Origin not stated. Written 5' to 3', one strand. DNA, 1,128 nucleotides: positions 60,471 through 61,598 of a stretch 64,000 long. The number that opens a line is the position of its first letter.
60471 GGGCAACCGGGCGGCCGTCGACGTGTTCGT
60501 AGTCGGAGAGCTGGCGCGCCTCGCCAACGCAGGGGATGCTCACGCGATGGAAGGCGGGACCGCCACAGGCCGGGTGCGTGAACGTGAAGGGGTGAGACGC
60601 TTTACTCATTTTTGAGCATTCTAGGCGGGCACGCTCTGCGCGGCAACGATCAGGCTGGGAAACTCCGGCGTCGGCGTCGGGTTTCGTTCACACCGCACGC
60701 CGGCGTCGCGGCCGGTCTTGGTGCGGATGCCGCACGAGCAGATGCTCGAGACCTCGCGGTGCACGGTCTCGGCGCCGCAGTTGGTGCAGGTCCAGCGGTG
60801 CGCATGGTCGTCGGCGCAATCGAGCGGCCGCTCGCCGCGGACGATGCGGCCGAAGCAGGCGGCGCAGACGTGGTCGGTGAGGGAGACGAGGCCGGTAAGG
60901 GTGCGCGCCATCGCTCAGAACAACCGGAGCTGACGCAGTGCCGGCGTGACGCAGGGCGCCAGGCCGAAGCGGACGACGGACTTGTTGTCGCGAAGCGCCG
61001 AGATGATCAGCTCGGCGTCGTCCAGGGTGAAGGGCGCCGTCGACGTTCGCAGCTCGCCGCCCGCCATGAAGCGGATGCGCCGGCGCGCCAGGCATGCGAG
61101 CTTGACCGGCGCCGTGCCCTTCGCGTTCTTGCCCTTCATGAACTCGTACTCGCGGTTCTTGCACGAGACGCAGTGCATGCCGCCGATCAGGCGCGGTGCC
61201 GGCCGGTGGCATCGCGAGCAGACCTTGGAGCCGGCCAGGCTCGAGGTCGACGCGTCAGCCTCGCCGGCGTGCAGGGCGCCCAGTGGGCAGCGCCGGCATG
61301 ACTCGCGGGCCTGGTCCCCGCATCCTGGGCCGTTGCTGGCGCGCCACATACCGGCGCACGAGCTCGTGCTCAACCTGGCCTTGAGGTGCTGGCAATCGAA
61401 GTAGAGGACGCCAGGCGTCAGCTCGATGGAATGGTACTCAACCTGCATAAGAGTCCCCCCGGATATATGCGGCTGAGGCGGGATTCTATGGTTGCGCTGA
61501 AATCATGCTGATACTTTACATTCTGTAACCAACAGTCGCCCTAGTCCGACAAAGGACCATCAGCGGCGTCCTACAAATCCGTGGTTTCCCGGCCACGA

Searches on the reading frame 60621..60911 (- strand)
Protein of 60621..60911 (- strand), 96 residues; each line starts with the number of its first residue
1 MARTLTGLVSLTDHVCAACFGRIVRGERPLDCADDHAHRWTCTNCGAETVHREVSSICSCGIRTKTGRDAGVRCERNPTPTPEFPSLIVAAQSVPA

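Call 53: search_protein_families(library=pfam, proteins=[window:60621-60911:-], max_evalue=0.05)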
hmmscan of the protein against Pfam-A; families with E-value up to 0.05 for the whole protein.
window:60621-60911:- (96 aa): 0 families

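Call 54: search_protein_families(library=phrogs, proteins=[window:60621-60911:-], max_evalue=0.01)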
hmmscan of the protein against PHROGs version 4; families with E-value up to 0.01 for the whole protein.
window:60621-60911:- (96 aa): 0 families

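Call 92: find_homologous_proteins(query=window:60621-60911:-, max_evalue=0.001)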
Query window:60621-60911:- (96 aa): 4 proteins with E <= 0.001 among 8 candidates.
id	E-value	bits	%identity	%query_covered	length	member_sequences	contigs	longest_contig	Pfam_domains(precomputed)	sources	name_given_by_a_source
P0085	1.3e-59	216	100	100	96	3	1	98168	-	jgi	jgi:hypothetical protein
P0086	3.4e-34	135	64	99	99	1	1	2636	-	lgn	-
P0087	5.4e-31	125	64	90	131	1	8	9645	-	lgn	-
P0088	2.5e-12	65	46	86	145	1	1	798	-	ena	-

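Call 95: find_homologous_proteins(query=A3, max_evalue=0.001)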
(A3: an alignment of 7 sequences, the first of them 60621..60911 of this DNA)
Query A3 (7 sequences) (96 aa, profile of the alignment): 288 proteins with E <= 0.001 among 1183 candidates; the best 120 are listed.
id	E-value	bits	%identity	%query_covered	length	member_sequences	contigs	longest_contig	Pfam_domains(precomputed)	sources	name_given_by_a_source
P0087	1.7e-42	162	64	90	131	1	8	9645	-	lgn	-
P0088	5.7e-38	147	46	86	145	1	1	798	-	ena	-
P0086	6.0e-38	147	64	99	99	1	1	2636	-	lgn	-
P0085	5.8e-37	144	100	100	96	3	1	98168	-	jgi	jgi:hypothetical protein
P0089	3.6e-34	135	36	94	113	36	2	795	-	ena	-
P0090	7.3e-34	134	52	90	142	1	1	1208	-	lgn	-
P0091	2.3e-33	132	47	86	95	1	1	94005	-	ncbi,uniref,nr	ncbi:hypothetical protein [Bordetella phage vB_BbrM_PHB04]|uniref:Uncharacterized protein n=1 Tax=Bo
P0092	2.8e-33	132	55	94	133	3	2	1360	-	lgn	-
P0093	3.4e-33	132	64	91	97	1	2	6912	-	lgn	-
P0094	5.0e-33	131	37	89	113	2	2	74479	-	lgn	-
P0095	7.3e-33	131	38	86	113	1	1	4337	-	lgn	-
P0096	1.1e-32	130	41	94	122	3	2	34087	-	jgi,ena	jgi:hypothetical protein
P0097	1.6e-32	130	37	86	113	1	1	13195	-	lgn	-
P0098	1.7e-32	129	44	90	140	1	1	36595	-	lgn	-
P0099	1.9e-32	129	62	96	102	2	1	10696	-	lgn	-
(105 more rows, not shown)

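Call 101: predict_structure(alignment_id=A4)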
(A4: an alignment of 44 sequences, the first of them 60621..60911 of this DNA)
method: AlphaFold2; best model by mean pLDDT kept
length: 96 residues; sequences in the alignment: 44
mean_pLDDT: 92.0   pTM: 0.78
mean pLDDT of the five models: 92.0, 90.9, 90.6, 90.6, 90.1
residues with pLDDT >= 90: 84; 70-90: 5; 50-70: 6; < 50: 1
segments of 3 or more residues with pLDDT < 50: none
pLDDT, mean of each block of 10 residues (from residue 1): 73 96 95 94 96 97 94 95 95 80
secondary structure, 60 per line:
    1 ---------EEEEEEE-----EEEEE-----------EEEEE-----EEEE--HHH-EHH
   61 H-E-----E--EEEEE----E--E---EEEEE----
elements in order: E10-16 E22-26 E38-42 E48-51 E72-76 E88-92

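Call 103: fold_search(model_id=the predicted structure, library=pdb)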
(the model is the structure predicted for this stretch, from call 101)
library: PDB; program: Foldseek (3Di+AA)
matches with E <= 10: 57; with E <= 0.001: 0
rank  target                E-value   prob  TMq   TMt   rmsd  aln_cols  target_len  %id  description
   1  4ym7_EI               9.1e-01  0.54  0.38  0.32   4.2        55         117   20  RNA polymerase I structure with an alternative dimer hinge (released 2015-09-09)
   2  1pqv_S                1.1e+00  0.23  0.30  0.18   5.5        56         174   21  RNA polymerase II-TFIIS complex (released 2003-08-19)
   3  5xon_U                1.2e+00  0.44  0.36  0.24   5.2        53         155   23  RNA Polymerase II elongation complex bound with Spt4/5 and TFIIS (released 2017-08-16)
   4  5xog_M                1.3e+00  0.60  0.34  0.49   2.6        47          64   15  RNA Polymerase II elongation complex bound with Spt5 KOW5 and Elf1 (released 2017-08-16)
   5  5x50_I                1.3e+00  0.51  0.36  0.31   3.2        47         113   17  RNA Polymerase II from Komagataella Pastoris (Type-2 crystal) (released 2017-05-17)
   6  5x51_I                1.5e+00  0.47  0.36  0.32   3.1        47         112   17  RNA Polymerase II from Komagataella Pastoris (Type-3 crystal) (released 2017-05-17)
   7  5x4z_I                1.5e+00  0.47  0.36  0.32   3.1        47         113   17  RNA Polymerase II from Komagataella Pastoris (Type-1 crystal) (released 2017-05-17)
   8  6ir9_M                1.6e+00  0.51  0.34  0.49   2.6        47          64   13  RNA polymerase II elongation complex bound with Elf1 and Spt4/5, stalled at SHL(-1) of the nucleosome (released 2019-02-20)
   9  1qyp_MODEL_1_A        1.6e+00  0.20  0.32  0.47   4.7        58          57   22  THERMOCOCCUS CELER RPB9, NMR, 25 STRUCTURES (released 1997-12-24)
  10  6upy_I                1.9e+00  0.28  0.29  0.25   3.6        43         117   19  RNA polymerase II elongation complex with 5-guanidinohydantoin lesion in state 2E (released 2020-06-10)
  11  8ebt_K                2.4e+00  0.14  0.18  0.11   5.0        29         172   31  XPA repositioning Core7 of TFIIH relative to XPC-DNA lesion (Cy5) (released 2023-04-19)
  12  9pd5_K                2.4e+00  0.13  0.18  0.12   5.1        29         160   31  NER dual incision complex - NoF (released 2026-02-18)
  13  5iy6_U                2.7e+00  0.18  0.32  0.19   5.3        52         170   21  Human holo-PIC in the closed state (released 2016-05-18)
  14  9pd3_K                2.7e+00  0.12  0.18  0.09   5.1        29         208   31  NER dual incision complex - DuIS (released 2026-02-18)
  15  5flm_I                2.9e+00  0.23  0.36  0.32   3.3        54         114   20  Structure of transcribing mammalian RNA polymerase II (released 2016-01-20)
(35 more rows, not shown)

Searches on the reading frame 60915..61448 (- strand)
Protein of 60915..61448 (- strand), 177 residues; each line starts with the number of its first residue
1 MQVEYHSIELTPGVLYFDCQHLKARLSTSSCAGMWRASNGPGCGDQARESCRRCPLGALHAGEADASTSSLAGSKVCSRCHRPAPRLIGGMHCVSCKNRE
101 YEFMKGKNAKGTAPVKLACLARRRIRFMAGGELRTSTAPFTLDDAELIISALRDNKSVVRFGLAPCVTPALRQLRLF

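Call 53: search_protein_families(library=pfam, proteins=[window:60915-61448:-], max_evalue=0.05)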
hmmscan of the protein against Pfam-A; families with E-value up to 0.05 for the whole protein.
window:60915-61448:- (177 aa): 0 families

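Call 54: search_protein_families(library=phrogs, proteins=[window:60915-61448:-], max_evalue=0.01)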
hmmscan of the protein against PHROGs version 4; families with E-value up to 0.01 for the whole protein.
window:60915-61448:- (177 aa): 0 families

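Call 58: search_dna_similar(query=window:60915-61448:-, collection=phages, mode=protein, max_rows=40, max_evalue=0.001)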
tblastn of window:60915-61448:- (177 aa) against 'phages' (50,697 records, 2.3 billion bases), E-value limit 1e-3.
Records with a match: 10; places in all: 10; records where one place covers at least 80% of the query: 10.
Best place of each record, by identity: <60% 10.
By first word of the organism name: Pseudomonas 3; Bordetella 2; Escherichia 1; Enterobacter 1; Aeromonas 1; Yersinia 1; Morganella 1.
By host as written in the record: Bordetella bronchiseptica 4715 2; Pseudomonas putida 2; Escherichia coli 1; Enterobacter sp. 1; Aeromonas hydrophila 1; Pseudomonas syringae 7C 1; Yersinia enterocolitica serotype O:8 1; Morganella sp. 1.
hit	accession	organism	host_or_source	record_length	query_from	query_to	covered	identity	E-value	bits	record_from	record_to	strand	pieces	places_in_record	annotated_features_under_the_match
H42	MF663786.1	Bordetella phage vB_BbrM_PHB04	Bordetella bronchiseptica 4715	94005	3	177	99%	49.7%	1e-41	154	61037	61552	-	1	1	hypothetical protein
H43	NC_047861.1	Bordetella phage vB_BbrM_PHB04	Bordetella bronchiseptica 4715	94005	3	177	99%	49.7%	1e-41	154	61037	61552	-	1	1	hypothetical protein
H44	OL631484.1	Escherichia phage ECML-606-1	Escherichia coli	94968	3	163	91%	43.3%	4e-31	123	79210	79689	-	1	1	hypothetical protein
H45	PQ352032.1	Enterobacter phage phiT5282EW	Enterobacter sp.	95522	3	163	91%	43.3%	2e-30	122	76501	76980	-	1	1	hypothetical protein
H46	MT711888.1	Pseudomonas phage Dolphis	Pseudomonas putida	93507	3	177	99%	39.4%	2e-29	118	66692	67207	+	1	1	hypothetical protein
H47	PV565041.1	Pseudomonas phage Jeremy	Pseudomonas putida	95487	3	177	99%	39.4%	2e-29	118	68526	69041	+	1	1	hypothetical protein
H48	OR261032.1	Aeromonas phage ST4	Aeromonas hydrophila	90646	1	163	92%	42.3%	9e-33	128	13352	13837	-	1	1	hypothetical protein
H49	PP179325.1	Pseudomonas phage Touem01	Pseudomonas syringae 7C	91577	5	154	85%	43.3%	4e-29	117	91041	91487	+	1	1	hypothetical protein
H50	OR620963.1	Yersinia phage fHe-Yen8-01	Yersinia enterocolitica serotype O:8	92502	3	163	91%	40.2%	6e-28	114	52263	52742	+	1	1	hypothetical protein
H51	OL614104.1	Morganella phage Mecenats66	Morganella sp.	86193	3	163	91%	31.1%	9e-20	91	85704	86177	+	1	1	hypothetical protein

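Call 60: find_homologous_proteins(query=window:60915-61448:-, max_evalue=0.001)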
Query window:60915-61448:- (177 aa): 84 proteins with E <= 0.001 among 218 candidates.
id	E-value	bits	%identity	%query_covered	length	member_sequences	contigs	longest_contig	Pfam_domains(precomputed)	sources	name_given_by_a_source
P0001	9.1e-112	389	96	100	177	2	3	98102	-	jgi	jgi:hypothetical protein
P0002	1.4e-80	287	70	100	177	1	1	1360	-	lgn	-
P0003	5.3e-70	253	66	99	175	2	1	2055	-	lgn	-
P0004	7.3e-65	236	64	95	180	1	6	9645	-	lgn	-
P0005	3.6e-64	234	63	100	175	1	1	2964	-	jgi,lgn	jgi:hypothetical protein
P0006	7.2e-62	227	60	99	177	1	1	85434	-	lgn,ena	-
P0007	1.4e-61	226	61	99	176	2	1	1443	-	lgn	-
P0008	1.7e-61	225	60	99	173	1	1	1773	-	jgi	jgi:hypothetical protein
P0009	4.7e-61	224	59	100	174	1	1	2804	-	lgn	-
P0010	7.3e-61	223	62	100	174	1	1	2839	-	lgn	-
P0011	5.3e-60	220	58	99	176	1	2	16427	-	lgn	-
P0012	1.2e-59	219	59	99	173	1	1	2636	-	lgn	-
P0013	1.7e-56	209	58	99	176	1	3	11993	-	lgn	-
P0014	3.7e-55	205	59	100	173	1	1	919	-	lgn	-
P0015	4.5e-55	204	57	100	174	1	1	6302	-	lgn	-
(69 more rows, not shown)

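Call 63: search_solved_structures(query=A1, max_evalue=1, show_alignments=2)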
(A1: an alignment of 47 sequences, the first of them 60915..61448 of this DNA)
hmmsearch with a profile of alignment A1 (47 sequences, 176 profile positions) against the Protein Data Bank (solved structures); distinct sequences matched with E-value up to 1: 3.
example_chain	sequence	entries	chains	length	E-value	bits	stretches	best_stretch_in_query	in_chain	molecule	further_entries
2k3v_A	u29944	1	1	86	0.13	15.1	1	26-97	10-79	Tetraheme cytochrome c-type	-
6hr0_A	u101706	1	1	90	0.41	13.5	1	30-97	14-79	Cytochrome C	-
3oue_A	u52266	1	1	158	0.93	12.4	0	47-98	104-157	Cytochrome c family protein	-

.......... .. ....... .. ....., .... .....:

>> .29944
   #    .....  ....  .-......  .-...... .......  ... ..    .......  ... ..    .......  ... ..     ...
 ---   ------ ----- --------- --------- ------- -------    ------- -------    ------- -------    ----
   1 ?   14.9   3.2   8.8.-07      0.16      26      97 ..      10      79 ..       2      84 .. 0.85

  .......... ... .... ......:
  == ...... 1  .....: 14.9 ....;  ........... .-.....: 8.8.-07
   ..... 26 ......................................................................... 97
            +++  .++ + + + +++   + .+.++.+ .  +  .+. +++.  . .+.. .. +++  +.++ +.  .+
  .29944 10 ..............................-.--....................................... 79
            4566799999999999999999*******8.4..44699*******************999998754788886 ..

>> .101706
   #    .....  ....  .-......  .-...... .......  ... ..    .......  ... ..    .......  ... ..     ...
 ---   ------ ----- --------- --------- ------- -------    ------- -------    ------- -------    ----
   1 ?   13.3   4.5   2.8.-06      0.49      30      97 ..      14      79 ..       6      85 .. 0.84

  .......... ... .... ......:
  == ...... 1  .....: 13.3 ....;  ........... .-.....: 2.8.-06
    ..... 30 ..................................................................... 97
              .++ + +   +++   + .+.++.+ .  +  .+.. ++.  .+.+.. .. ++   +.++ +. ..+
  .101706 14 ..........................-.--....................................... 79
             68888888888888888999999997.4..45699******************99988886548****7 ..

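Call 66: predict_structure(alignment_id=A1)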
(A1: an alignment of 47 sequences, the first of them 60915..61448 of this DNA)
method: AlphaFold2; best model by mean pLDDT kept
length: 177 residues; sequences in the alignment: 47
mean_pLDDT: 90.1   pTM: 0.76
mean pLDDT of the five models: 90.1, 89.9, 89.1, 88.8, 88.5
residues with pLDDT >= 90: 143; 70-90: 15; 50-70: 13; < 50: 6
segments of 3 or more residues with pLDDT < 50: 174-177
pLDDT, mean of each block of 10 residues (from residue 1): 93 97 97 94 77 94 92 94 96 97 96 91 95 96 95 94 62 48
secondary structure, 60 per line:
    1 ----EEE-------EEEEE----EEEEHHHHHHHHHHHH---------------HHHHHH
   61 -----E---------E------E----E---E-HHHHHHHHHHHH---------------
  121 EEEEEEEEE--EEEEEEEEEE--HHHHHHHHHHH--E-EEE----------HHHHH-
elements in order: E5-7 E15-19 E24-27 H28-39 H55-60 H94-105 E121-129 E132-141 H144-154 E159-161 H172-176

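Call 69: fold_search(model_id=the predicted structure, library=pdb)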
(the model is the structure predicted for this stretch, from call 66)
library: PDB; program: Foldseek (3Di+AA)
matches with E <= 10: 189; with E <= 0.001: 0
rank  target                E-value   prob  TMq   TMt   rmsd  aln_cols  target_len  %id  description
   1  5n57_A                3.7e-01  0.05  0.13  0.11  15.9       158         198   11  Staphylococcus aureus cambialistic superoxide dismutase SodM (released 2018-03-07)
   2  7skn_A                8.1e-01  0.18  0.11  0.25   7.5        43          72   19  De novo synthetic protein DIG8-CC (tetragonal space group) (released 2022-10-12)
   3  7skn_B                9.1e-01  0.15  0.11  0.25   8.3        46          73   17  De novo synthetic protein DIG8-CC (tetragonal space group) (released 2022-10-12)
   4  7dkk_A                9.7e-01  0.18  0.15  0.26   7.8        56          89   12  De novo design protein XM2H (released 2021-12-08)
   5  7yld_I                1.2e+00  0.08  0.11  0.21  10.5        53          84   17  Two monobodies recognizing the conserved epitopes of SARS-CoV-2 N antigen applicable to the broad COVID-19 diagnosis (released 2024-04-24)
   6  7sko_D                1.4e+00  0.12  0.11  0.25   8.0        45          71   18  De novo synthetic protein DIG8-CC (orthogonal space group) (released 2022-10-12)
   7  7sko_B                1.5e+00  0.12  0.10  0.25   7.6        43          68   19  De novo synthetic protein DIG8-CC (orthogonal space group) (released 2022-10-12)
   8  6ex3_D                1.5e+00  0.02  0.12  0.11  16.4       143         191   10  Staphylococcus aureus superoxide dismutase SodA (released 2018-11-21)
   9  6ex5_A                1.5e+00  0.02  0.13  0.11  16.6       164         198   12  Staphylococcus aureus triple mutant of superoxide dismutase SodM (released 2018-11-21)
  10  6qv9_A                1.7e+00  0.02  0.13  0.12  16.4       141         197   12  Staphylococcus aureus superoxide dismutase SodA double mutant (released 2020-03-25)
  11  6qv8_A                1.9e+00  0.02  0.13  0.12  16.2       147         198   10  Staphylococcus aureus superoxide dismutase SodM double mutant (released 2020-03-25)
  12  6ex3_C                2.0e+00  0.02  0.12  0.11  16.3       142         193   10  Staphylococcus aureus superoxide dismutase SodA (released 2018-11-21)
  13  3to1_A                2.1e+00  0.04  0.15  0.13  21.1       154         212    6  Two surfaces on Rtt106 mediate histone binding and chaperone activity (released 2011-12-21)
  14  9tw9_A                2.2e+00  0.02  0.13  0.12  16.6       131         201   13  Legionella monocytogenes SodA wt (released 2026-03-11)
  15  5mef_A                2.2e+00  0.01  0.14  0.05  17.9       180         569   13  Cyanothece lipoxygenase 2 (CspLOX2) variant - L304F (released 2017-05-31)
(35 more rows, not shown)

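Call 87: fold_search(model_id=the predicted structure, library=viral)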
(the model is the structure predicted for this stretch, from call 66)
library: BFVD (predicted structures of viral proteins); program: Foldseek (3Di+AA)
matches with E <= 10: 402; with E <= 0.001: 1
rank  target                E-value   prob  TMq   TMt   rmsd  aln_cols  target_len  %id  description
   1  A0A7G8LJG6            4.0e-05  1.00  0.38  0.72   4.8        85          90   40  (no name in the UniProt tables at hand)
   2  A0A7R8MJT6            5.9e-01  0.14  0.15  0.20  10.6        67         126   15  Uncharacterized protein [Klebsiella phage vB_KvM-Eowyn]
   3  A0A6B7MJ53            5.9e-01  0.11  0.18  0.28  10.6       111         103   11  (no name in the UniProt tables at hand)
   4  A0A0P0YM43            5.9e-01  0.08  0.16  0.17  20.5       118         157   16  (no name in the UniProt tables at hand)
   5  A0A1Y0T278            9.6e-01  0.05  0.11  0.14  11.6        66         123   17  Uncharacterized protein [Pseudomonas phage Phabio]
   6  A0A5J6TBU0            1.1e+00  0.20  0.17  0.47   5.3        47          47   19  (no name in the UniProt tables at hand)
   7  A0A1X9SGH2            1.1e+00  0.08  0.16  0.27  17.0       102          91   14  UDG inhibitor [Bacillus phage BeachBum]
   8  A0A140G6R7            1.1e+00  0.05  0.12  0.21  13.7        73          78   22  Uncharacterized protein [Arthrobacter phage Kitkat]
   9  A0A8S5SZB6            1.1e+00  0.15  0.13  0.29   9.1        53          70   11  Restriction alleviation protein [Siphoviridae sp. ctPyh10]
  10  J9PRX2                1.1e+00  0.10  0.18  0.32   9.5       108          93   14  Uncharacterized protein [Bacillus phage BCU4]
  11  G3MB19                1.2e+00  0.06  0.15  0.16  15.1       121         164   12  Gp639 [Bacillus phage G]
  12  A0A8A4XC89            1.3e+00  0.02  0.11  0.09  18.2       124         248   13  Nonstructural protein NS1 [Cygnus atratus Chaphamaparvovirus]
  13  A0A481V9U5            1.4e+00  0.20  0.13  0.27   4.5        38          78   24  Uncharacterized protein [Halobacterium phage ChaoS9]
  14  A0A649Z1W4            1.4e+00  0.09  0.16  0.08  12.6        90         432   13  (no name in the UniProt tables at hand)
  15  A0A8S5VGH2            1.4e+00  0.02  0.11  0.05  13.7        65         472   14  DNA-directed RNA polymerase subunit K [Myoviridae sp. ctkfK18]
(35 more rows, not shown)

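Call 88: find_encoding_contigs(protein=P0001, flank=10000, max_places=2)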
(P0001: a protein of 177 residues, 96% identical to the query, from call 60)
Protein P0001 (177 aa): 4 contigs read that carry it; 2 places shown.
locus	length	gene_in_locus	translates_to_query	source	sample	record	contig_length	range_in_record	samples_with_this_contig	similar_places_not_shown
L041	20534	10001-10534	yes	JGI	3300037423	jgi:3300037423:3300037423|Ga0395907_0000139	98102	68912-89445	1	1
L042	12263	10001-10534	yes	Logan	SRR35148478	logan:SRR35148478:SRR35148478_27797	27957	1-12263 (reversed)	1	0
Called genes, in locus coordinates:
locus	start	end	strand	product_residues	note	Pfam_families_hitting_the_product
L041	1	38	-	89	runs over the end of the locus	-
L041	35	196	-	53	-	-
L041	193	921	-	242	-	-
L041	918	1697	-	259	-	-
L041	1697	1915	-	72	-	-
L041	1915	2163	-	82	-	-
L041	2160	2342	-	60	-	-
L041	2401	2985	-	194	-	-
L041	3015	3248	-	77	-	-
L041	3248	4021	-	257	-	PF19474:DUF6011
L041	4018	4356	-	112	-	-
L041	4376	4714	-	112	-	-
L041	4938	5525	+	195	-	-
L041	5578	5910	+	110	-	PF26991:DUF8317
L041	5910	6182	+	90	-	-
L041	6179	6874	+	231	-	-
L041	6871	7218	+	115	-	-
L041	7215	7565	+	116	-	-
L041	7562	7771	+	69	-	-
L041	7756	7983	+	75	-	-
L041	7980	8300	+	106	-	-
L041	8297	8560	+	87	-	-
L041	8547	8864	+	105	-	-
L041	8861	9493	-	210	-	-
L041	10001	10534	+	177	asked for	-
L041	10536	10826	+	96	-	-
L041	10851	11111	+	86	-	PF24043:DUF7352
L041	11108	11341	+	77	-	-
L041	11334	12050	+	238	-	-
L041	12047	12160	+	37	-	-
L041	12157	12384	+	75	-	-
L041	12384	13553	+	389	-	PF01555:N6_N4_Mtase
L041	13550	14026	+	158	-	-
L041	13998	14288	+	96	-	-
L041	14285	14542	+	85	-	-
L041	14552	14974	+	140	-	-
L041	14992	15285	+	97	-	-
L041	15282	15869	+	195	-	PF18894:PhageMetallopep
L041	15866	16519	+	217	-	PF08279:HTH_11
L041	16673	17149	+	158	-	-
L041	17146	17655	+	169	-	-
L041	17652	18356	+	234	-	PF06941:NT5C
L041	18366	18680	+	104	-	-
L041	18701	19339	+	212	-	-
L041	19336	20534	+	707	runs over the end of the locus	PF05876:GpA_ATPase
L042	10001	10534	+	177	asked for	-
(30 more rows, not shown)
